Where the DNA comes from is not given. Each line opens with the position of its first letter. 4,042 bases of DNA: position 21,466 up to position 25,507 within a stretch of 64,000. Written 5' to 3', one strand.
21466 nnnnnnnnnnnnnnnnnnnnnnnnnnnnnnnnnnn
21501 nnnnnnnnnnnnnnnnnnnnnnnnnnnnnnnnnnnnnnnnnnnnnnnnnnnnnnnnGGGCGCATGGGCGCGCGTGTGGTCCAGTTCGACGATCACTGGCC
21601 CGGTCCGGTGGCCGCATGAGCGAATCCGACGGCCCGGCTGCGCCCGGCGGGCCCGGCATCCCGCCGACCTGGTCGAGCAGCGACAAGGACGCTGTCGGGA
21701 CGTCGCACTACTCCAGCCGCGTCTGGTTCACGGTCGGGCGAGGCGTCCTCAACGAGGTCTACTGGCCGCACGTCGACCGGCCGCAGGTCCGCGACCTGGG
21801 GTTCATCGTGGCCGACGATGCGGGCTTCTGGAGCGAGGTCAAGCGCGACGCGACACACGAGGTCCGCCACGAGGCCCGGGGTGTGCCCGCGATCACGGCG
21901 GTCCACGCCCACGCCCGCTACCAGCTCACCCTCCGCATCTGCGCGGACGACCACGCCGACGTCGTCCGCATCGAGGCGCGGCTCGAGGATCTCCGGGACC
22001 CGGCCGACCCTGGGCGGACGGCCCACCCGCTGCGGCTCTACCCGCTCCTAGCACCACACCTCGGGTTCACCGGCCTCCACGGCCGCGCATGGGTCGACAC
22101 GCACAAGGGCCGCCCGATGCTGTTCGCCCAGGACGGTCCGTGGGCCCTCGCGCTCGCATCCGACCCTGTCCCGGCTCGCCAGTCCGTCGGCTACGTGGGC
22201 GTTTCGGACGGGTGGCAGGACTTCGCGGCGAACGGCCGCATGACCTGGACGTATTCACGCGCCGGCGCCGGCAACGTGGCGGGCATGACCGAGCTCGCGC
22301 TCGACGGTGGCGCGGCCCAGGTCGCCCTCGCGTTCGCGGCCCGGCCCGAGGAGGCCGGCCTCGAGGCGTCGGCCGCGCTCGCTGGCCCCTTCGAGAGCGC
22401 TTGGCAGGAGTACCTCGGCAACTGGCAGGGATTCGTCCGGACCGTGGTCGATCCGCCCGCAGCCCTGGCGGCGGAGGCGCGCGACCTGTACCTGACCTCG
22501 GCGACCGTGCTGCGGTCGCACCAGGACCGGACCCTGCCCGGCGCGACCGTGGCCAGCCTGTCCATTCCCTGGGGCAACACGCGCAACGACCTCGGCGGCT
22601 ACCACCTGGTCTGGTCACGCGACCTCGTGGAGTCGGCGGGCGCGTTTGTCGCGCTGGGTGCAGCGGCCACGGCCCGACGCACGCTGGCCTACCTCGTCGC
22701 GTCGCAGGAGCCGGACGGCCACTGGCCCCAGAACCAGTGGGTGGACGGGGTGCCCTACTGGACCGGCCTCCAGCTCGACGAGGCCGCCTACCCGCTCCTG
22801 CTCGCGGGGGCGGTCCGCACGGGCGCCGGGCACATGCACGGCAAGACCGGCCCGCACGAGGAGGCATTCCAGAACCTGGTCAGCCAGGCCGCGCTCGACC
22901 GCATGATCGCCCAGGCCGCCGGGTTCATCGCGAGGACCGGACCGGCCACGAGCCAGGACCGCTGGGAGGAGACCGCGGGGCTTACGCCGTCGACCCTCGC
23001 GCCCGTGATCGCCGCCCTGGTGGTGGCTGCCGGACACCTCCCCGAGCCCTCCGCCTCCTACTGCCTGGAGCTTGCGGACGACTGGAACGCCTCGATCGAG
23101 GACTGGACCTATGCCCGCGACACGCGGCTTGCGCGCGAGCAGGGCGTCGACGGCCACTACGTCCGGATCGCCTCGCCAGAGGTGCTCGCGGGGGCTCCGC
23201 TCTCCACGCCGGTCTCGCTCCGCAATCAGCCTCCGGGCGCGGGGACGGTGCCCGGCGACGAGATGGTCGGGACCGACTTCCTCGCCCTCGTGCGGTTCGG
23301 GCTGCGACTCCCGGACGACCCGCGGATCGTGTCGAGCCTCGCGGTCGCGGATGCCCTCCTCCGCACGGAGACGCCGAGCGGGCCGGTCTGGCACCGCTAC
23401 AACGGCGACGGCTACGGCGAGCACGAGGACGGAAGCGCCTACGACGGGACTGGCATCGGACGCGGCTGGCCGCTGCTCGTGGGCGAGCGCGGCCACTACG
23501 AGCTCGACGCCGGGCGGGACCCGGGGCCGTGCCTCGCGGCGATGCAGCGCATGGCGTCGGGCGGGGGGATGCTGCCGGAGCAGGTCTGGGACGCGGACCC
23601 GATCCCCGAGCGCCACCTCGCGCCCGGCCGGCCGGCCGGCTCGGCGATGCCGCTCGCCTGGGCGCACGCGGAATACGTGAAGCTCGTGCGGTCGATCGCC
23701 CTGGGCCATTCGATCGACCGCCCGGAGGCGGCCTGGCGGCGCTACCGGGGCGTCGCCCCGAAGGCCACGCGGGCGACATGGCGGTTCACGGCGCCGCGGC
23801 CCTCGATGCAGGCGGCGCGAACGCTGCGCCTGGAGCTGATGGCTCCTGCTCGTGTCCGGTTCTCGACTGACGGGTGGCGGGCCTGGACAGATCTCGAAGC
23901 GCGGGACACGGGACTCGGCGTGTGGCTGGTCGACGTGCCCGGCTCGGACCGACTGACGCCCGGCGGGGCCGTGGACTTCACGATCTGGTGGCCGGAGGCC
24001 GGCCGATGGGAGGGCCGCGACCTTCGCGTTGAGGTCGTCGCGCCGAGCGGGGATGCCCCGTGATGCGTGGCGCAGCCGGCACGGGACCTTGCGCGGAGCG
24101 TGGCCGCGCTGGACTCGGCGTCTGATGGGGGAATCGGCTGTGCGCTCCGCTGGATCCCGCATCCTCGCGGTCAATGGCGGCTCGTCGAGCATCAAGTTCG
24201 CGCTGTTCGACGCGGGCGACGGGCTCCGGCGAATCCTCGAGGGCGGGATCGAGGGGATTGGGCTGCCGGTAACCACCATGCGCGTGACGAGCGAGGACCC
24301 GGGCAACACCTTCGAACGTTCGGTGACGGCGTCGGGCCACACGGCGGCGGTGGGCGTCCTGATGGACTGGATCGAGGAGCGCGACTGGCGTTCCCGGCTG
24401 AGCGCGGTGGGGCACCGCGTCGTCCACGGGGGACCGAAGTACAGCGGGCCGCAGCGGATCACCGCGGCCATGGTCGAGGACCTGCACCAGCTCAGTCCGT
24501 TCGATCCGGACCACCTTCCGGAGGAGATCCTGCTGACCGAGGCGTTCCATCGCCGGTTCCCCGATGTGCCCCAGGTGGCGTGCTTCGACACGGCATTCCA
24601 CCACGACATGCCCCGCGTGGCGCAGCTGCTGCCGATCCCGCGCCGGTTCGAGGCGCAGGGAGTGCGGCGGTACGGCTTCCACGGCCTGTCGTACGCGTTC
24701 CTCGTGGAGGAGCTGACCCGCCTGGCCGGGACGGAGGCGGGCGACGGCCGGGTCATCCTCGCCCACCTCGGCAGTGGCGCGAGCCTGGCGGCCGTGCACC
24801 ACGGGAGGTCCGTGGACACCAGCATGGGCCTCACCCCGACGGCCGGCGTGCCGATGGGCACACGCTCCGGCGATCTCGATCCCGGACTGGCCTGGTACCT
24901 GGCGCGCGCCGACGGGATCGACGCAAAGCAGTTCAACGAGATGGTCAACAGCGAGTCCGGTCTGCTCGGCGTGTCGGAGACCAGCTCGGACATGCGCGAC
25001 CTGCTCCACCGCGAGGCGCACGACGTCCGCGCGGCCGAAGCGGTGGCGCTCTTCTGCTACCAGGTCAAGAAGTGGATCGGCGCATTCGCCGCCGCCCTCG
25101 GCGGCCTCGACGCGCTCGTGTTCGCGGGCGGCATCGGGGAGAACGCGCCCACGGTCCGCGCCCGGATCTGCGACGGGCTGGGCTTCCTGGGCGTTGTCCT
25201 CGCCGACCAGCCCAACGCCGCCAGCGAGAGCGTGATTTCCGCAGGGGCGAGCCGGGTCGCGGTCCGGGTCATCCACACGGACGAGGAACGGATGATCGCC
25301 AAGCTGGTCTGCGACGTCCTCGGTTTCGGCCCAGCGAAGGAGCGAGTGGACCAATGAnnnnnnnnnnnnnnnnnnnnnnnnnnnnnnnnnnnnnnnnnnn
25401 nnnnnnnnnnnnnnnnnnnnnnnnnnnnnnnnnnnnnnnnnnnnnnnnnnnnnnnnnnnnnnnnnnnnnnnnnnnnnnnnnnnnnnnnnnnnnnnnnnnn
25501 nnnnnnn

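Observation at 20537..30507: Translationally coupled GH15 glucoamylase, acetate kinase, phosphoketolase, class I aldolase, mannose-6-phosphate isomerase and phosphomannomutase-like operon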

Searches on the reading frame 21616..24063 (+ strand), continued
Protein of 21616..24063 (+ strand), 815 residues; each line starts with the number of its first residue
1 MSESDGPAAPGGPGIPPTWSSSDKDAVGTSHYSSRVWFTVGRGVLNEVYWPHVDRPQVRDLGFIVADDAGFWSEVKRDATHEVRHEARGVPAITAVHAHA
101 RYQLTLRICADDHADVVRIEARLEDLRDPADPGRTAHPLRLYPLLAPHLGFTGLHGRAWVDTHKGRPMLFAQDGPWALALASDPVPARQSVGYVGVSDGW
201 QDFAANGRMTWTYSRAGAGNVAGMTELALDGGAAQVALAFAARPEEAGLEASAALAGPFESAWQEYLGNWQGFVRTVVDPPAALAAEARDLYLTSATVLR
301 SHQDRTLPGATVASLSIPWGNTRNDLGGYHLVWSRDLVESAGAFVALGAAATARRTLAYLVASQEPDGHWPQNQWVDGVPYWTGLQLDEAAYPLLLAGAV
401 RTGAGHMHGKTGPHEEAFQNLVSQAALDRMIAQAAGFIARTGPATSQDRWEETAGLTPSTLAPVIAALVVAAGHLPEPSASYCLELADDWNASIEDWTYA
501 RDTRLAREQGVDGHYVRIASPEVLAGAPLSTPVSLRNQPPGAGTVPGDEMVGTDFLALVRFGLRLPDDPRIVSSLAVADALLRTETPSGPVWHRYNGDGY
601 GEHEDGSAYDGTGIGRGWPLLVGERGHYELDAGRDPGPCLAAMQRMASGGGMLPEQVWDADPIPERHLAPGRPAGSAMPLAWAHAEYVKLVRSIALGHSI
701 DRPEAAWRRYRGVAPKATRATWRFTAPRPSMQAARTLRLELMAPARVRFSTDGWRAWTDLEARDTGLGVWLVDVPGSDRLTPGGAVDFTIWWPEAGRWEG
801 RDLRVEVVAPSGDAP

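Call 43: find_encoding_contigs(protein=P0019, flank=10000, max_places=2)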
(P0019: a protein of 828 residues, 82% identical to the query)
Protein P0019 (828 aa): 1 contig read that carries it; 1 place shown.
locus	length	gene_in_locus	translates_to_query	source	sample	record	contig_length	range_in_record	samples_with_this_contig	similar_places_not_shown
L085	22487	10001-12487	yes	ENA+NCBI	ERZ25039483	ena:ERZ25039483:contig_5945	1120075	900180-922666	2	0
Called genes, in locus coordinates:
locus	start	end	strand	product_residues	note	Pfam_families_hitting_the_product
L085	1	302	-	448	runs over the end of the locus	PF13518:HTH_28 (weak), PF13551:HTH_29, PF13565:HTH_32, PF00665:rve, PF13683:rve_3, PF09299:Mu-transpos_C, PF22483:Mu-transpos_C_2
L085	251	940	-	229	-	PF20020:DUF6431 (weak), PF13384:HTH_23 (weak)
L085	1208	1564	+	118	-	PF01636:APH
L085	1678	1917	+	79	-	PF01402:RHH_1 (weak)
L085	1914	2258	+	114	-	PF02452:PemK_toxin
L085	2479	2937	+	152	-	PF00903:Glyoxalase (faint), PF22677:Ble-like_N (faint)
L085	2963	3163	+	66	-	-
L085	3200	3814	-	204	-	PF12680:SnoaL_2 (faint)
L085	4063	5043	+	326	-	PF00005:ABC_tran, PF13304:AAA_21, PF13732:DrrA1-3_C (weak)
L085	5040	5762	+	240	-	PF12679:ABC2_membrane_2, PF12730:ABC2_membrane_4 (weak)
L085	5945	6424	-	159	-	PF08818:DUF1801 (weak)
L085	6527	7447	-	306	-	PF04542:Sigma70_r2, PF08281:Sigma70_r4_2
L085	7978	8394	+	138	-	-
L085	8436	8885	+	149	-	-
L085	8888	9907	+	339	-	PF03446:NAD_binding_2, PF03807:F420_oxidored (weak), PF00393:6PGD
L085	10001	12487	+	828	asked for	PF09137:Glucodextran_N, PF00723:Glyco_hydro_15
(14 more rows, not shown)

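Call 64: search_solved_structures(query=window:21616-24063:+, max_evalue=1e-10, show_alignments=1)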
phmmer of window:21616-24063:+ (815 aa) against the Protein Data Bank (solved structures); distinct sequences matched with E-value up to 1e-10: 2.
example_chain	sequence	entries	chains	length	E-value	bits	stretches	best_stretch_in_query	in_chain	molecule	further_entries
1lf6_A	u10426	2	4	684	2.8e-120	406.4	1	8-710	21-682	glucoamylase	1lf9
1ug9_A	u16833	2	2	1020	5.4e-114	385.6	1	9-729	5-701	glucodextranase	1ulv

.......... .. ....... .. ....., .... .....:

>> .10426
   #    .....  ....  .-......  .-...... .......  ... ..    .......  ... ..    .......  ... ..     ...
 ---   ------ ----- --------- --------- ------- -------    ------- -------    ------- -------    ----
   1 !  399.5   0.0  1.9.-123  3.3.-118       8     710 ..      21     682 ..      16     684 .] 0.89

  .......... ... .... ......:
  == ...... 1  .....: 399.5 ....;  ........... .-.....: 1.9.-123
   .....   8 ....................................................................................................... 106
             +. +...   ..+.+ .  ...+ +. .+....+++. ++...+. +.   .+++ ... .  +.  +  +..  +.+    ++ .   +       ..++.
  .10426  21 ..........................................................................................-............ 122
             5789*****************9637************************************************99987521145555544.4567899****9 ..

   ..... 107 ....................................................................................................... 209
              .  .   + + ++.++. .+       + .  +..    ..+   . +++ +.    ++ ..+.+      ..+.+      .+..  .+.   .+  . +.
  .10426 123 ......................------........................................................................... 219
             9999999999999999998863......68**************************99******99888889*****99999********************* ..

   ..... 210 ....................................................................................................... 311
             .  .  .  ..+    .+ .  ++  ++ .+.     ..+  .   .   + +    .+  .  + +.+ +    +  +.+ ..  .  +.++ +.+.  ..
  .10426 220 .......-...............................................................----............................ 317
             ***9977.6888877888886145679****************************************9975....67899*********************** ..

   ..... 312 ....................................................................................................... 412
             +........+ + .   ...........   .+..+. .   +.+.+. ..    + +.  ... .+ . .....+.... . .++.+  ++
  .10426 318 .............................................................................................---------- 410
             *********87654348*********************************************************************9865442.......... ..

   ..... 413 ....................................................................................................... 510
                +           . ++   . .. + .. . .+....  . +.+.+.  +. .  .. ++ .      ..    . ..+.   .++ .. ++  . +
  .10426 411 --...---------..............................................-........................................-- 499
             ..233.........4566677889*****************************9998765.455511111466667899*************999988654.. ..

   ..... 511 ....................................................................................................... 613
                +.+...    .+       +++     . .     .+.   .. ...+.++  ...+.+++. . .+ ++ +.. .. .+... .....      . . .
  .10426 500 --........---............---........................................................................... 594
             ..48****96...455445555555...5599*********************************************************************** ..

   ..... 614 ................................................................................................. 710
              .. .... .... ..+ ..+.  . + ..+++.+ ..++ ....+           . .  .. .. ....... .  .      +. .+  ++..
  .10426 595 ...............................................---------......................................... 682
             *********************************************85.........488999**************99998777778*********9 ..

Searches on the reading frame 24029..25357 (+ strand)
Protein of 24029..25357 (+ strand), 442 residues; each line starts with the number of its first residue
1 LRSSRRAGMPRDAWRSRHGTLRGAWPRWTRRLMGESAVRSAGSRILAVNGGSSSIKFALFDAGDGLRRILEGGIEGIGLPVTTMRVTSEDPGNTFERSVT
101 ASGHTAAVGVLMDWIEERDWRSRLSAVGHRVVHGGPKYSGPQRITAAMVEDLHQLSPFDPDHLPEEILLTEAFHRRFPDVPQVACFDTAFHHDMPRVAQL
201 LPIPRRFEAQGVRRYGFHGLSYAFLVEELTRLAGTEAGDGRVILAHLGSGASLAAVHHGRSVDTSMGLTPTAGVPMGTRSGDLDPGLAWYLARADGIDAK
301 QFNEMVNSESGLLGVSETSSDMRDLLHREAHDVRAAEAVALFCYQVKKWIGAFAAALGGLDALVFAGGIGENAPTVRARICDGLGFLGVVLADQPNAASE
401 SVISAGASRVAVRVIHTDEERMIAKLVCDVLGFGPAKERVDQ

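Call 5: search_protein_families(library=pfam, proteins=[window:24029-25357:+])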
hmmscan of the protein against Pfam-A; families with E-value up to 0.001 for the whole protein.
window:24029-25357:+ (442 aa): 1 family
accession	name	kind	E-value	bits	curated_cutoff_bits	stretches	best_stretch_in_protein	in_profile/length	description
PF00871.23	Acetate_kinase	-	1.4e-109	366.8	22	1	45-425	2-392/392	Acetokinase family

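Call 21: search_protein_families(library=ncbifam, proteins=[window:24140-25357:+], max_evalue=0.00001)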
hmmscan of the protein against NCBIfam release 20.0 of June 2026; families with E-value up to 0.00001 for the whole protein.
window:24140-25357:+ (405 aa): 8 families
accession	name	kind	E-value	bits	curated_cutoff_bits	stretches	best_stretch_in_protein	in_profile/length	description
TIGR00016.1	ackA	subfamily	3.5e-108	361.9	293.4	1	6-389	4-399/405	acetate/propionate family kinase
NF005462.0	PRK07058.1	equivalog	2.8e-106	355.9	486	1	8-394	6-390/396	acetate/propionate family kinase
NF009063.0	PRK12397.1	equivalog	1.3e-95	320.5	659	1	6-392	3-391/404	acetate/propionate family kinase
NF009045.0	PRK12379.1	equivalog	2e-90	303.5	580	1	8-388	7-387/402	propionate kinase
NF005520.0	PRK07157.1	equivalog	1.4e-84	284.5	561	1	6-392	3-396/400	acetate kinase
NF009099.0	PRK12440.1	equivalog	2.4e-80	270.4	693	1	6-391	4-394/397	acetate/propionate family kinase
NF002834.0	PRK03011.1-5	subfamily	1.1e-26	93.8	222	1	6-373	3-345/357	butyrate kinase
TIGR02707.1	butyr_kinase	equivalog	4.3e-16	58.9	289.1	1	176-373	147-342/351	butyrate kinase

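Call 45: find_related_loci(query=window:24140-25357:+, collection=metagenome_contigs, flank=10000)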
Query window:24140-25357:+ (405 aa) in metagenome_contigs; peptide patterns used: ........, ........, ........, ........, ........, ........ (x = any residue, [..] = any of these).
600 stretches matched a pattern (row limit reached: there are more); 585 encode a relative of the query (tblastn E <= 1e-3); the best 80 are kept; 80 distinct loci.
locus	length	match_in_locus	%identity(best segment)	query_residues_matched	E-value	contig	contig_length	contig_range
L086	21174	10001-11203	79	1-401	0e+0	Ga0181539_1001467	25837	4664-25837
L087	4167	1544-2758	78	1-405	0e+0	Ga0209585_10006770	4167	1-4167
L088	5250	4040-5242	79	1-401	0e+0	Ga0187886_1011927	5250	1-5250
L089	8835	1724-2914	79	1-397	0e+0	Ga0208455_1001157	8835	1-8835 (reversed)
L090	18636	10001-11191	79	1-397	0e+0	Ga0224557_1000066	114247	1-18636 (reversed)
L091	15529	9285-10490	79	1-402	0e+0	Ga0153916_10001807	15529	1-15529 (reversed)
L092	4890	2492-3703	77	1-404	0e+0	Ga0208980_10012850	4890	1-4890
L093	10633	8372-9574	79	1-401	0e+0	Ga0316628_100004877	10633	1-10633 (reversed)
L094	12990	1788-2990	78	1-401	0e+0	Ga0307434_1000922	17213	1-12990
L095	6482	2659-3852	78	8-405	0e+0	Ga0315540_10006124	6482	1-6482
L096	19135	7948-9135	79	6-401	0e+0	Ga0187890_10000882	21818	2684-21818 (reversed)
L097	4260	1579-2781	78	1-401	0e+0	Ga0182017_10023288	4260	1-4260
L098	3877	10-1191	79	1-394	0e+0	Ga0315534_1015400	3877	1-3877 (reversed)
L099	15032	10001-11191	79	1-397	0e+0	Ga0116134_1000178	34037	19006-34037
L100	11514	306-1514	78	1-402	0e+0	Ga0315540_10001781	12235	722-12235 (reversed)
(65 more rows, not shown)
